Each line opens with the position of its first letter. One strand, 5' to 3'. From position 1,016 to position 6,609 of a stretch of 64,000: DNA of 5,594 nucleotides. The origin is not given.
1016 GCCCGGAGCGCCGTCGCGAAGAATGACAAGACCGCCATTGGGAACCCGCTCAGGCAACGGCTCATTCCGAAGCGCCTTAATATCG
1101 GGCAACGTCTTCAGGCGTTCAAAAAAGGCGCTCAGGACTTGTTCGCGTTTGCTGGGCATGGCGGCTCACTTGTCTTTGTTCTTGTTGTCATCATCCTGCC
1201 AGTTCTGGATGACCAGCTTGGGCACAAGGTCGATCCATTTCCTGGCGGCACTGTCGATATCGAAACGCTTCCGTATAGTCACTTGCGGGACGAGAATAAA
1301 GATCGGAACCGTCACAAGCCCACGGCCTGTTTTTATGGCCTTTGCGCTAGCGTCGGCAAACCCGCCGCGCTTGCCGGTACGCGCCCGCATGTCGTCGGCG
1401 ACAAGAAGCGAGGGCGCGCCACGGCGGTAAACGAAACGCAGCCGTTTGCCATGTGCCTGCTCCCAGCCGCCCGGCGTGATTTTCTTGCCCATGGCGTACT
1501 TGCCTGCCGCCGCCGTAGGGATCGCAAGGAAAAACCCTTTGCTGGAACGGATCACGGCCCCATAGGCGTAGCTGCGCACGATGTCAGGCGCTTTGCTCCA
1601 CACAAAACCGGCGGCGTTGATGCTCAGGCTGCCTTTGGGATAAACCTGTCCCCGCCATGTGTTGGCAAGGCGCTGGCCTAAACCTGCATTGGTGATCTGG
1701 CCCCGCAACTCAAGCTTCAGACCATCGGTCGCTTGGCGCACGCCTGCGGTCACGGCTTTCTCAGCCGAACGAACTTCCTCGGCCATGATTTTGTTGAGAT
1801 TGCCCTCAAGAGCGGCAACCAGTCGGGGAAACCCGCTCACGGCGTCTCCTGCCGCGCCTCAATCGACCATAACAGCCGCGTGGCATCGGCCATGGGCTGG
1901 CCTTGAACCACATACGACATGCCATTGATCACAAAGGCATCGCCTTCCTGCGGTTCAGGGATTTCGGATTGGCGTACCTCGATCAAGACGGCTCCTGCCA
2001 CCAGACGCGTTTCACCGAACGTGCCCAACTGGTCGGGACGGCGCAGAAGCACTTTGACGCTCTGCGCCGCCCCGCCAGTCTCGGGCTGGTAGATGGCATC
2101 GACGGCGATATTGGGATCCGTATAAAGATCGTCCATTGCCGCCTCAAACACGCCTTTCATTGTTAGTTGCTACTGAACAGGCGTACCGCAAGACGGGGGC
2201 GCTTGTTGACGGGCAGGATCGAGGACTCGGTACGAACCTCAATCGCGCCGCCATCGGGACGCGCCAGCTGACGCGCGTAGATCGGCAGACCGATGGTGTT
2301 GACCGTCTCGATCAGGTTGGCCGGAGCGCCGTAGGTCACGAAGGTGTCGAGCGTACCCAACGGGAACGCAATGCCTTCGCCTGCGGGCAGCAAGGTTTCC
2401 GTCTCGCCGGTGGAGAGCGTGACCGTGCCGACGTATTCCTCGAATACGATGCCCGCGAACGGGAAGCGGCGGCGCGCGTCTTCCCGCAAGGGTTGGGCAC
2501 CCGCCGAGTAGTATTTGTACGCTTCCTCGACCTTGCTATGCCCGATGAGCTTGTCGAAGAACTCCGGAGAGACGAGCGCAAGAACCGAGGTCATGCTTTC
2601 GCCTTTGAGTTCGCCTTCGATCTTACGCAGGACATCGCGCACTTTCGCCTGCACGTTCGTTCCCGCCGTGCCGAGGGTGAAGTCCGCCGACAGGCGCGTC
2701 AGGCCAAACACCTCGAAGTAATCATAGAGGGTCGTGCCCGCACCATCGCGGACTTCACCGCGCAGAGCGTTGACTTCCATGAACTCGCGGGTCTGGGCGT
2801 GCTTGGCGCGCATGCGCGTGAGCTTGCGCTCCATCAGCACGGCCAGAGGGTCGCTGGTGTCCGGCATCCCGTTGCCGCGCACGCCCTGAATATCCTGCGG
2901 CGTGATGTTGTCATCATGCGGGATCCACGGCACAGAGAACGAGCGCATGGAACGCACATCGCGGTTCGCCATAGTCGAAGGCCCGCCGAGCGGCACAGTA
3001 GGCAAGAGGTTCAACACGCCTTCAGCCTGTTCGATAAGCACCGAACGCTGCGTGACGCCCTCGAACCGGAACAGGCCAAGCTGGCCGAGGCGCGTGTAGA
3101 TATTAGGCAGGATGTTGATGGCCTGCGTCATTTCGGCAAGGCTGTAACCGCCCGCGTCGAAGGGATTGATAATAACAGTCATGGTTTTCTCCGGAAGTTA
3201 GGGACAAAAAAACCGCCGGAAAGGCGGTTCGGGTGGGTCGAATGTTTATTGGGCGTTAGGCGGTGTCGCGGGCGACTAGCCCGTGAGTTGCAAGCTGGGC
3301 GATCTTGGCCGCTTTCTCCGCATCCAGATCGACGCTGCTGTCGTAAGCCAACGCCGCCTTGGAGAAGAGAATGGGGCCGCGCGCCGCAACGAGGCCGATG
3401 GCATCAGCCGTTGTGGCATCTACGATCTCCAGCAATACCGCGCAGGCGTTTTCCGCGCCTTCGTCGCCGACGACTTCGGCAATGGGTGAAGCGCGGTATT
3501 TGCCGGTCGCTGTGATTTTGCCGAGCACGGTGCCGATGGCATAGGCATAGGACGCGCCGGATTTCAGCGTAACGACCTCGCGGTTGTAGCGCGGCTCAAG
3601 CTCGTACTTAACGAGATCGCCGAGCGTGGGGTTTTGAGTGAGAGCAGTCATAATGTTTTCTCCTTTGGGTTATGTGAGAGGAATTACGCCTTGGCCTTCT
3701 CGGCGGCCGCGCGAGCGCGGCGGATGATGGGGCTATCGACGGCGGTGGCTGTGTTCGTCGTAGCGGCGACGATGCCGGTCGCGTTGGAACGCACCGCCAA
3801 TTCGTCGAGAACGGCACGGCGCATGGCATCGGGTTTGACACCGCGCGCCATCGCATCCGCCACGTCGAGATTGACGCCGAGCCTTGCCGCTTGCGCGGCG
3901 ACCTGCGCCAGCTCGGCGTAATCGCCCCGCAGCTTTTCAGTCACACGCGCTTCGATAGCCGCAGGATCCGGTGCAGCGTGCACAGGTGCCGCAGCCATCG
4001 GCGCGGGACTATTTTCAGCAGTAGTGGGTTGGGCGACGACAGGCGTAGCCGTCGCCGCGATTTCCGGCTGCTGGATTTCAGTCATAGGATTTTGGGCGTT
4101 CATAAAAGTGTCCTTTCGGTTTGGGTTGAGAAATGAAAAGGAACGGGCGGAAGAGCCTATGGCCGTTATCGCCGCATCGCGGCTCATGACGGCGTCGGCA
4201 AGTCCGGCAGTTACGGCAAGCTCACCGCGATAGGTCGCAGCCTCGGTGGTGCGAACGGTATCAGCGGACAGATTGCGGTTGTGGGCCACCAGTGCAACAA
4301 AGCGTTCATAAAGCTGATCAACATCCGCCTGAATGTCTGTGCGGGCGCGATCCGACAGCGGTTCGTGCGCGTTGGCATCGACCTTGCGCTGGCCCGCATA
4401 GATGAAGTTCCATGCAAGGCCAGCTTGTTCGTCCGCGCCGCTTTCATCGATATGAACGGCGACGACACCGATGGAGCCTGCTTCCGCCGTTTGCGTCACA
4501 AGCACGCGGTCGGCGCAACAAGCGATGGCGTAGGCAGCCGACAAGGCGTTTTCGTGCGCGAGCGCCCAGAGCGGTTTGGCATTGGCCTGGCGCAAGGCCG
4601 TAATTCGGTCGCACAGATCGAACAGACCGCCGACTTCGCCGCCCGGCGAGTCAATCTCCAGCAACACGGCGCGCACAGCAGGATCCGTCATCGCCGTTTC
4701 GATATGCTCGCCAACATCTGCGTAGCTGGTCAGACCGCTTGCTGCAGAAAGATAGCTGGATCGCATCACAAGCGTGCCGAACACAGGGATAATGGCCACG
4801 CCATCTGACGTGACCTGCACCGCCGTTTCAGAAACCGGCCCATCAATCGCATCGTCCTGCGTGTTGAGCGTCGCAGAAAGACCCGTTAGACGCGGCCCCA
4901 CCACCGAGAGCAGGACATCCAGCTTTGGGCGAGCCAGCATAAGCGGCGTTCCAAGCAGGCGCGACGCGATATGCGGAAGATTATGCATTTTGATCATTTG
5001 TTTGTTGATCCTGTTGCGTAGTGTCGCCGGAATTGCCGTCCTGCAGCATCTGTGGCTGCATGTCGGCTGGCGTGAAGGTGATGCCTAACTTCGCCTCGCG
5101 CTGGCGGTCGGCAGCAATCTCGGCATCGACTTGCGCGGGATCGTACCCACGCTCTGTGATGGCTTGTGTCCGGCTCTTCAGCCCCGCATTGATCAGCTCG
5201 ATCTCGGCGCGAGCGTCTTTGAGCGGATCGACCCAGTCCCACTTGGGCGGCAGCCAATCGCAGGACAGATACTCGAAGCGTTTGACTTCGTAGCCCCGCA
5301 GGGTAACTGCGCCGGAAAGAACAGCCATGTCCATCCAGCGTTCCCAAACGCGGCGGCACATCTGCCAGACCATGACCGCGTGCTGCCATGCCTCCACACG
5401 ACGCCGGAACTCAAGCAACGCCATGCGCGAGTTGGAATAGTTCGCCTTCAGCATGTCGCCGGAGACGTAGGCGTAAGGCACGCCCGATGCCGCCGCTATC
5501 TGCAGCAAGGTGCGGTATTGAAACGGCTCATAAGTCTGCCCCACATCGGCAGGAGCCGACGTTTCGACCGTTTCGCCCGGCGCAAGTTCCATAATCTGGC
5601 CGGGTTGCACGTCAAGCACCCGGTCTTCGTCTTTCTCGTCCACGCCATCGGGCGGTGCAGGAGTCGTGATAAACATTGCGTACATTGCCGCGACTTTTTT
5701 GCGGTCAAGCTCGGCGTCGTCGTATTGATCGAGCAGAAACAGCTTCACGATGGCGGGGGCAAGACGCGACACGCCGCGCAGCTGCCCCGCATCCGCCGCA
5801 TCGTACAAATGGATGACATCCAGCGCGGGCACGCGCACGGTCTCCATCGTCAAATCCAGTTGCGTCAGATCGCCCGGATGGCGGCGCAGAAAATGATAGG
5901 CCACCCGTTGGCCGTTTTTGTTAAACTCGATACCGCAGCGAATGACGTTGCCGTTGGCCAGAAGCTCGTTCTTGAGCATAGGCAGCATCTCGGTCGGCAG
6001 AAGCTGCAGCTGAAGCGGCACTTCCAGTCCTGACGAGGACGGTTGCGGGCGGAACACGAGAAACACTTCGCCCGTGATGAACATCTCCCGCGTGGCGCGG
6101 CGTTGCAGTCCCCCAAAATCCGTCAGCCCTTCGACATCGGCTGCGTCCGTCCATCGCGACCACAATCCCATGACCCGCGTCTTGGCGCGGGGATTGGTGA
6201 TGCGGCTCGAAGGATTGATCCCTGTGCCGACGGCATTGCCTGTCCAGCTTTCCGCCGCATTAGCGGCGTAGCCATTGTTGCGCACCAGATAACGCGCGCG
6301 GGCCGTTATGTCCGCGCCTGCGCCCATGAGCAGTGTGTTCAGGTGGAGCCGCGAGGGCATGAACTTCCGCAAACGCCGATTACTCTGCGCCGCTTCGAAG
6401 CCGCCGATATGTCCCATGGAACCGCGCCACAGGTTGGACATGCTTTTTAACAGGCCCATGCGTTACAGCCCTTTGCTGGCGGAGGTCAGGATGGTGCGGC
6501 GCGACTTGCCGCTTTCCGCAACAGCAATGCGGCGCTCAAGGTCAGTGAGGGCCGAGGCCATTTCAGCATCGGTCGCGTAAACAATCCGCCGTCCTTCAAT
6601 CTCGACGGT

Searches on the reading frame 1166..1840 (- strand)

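Call 45: search_protein_families(library=phrogs, proteins=[window:1166-1840:-], max_evalue=0.001)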
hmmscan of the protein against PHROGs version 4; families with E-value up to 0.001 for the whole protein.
window:1166-1840:- (224 aa): 1 family
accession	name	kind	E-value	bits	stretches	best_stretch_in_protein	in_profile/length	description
phrog_6367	-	unknown function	1.2e-67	229.1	1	6-216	2-216/217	-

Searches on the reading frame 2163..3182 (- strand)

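Call 45: search_protein_families(library=phrogs, proteins=[window:2163-3182:-], max_evalue=0.001)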
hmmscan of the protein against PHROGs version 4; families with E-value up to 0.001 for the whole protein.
window:2163-3182:- (339 aa): 1 family
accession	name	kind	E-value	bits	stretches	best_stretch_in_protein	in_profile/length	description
phrog_29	-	head and packaging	2.9e-63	215.5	1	3-335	19-356/439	major head protein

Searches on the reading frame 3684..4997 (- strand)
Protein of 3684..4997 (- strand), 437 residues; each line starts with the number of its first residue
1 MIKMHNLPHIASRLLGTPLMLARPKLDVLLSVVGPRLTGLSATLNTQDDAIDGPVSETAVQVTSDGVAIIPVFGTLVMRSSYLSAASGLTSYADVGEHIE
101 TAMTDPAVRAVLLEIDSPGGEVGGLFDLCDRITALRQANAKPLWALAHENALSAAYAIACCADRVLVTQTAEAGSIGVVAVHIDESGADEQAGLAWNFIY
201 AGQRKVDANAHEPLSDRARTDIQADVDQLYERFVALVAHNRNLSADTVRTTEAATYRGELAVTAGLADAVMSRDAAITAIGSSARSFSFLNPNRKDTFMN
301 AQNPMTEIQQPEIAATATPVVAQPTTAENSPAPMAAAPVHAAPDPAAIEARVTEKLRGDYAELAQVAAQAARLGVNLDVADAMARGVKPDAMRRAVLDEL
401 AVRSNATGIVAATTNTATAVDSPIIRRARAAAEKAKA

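Call 15: search_protein_families(library=phrogs, proteins=[window:3684-4997:-], max_evalue=0.001)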
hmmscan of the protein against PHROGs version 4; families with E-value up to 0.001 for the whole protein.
window:3684-4997:- (437 aa): 7 families
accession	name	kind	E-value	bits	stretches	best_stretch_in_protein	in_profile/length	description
phrog_53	-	head and packaging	3.7e-104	351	1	3-433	4-429/583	head maturation protease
phrog_4759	-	unknown function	3.4e-31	109.6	1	5-187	6-200/209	-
phrog_33023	-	unknown function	1.7e-26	94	1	66-315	67-315/507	-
phrog_21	-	head and packaging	1.2e-12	47.5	1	57-278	551-787/1362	portal protein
phrog_24209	-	unknown function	3e-10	40.9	1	92-137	4-49/49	-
phrog_24195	-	unknown function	1.6e-05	25.7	1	237-279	12-54/61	-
phrog_4523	-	head and packaging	2e-05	24.5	1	302-430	189-301/644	major head and protease protein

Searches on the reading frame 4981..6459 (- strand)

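Call 15: search_protein_families(library=phrogs, proteins=[window:4981-6459:-], max_evalue=0.001)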
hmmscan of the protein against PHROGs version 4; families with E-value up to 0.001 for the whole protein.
window:4981-6459:- (492 aa): 2 families
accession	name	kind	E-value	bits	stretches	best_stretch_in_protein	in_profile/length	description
phrog_21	-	head and packaging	3.8e-110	370.5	1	16-486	37-529/1362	portal protein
phrog_537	-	head and packaging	1.1e-52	179.5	1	259-486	1-229/233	portal protein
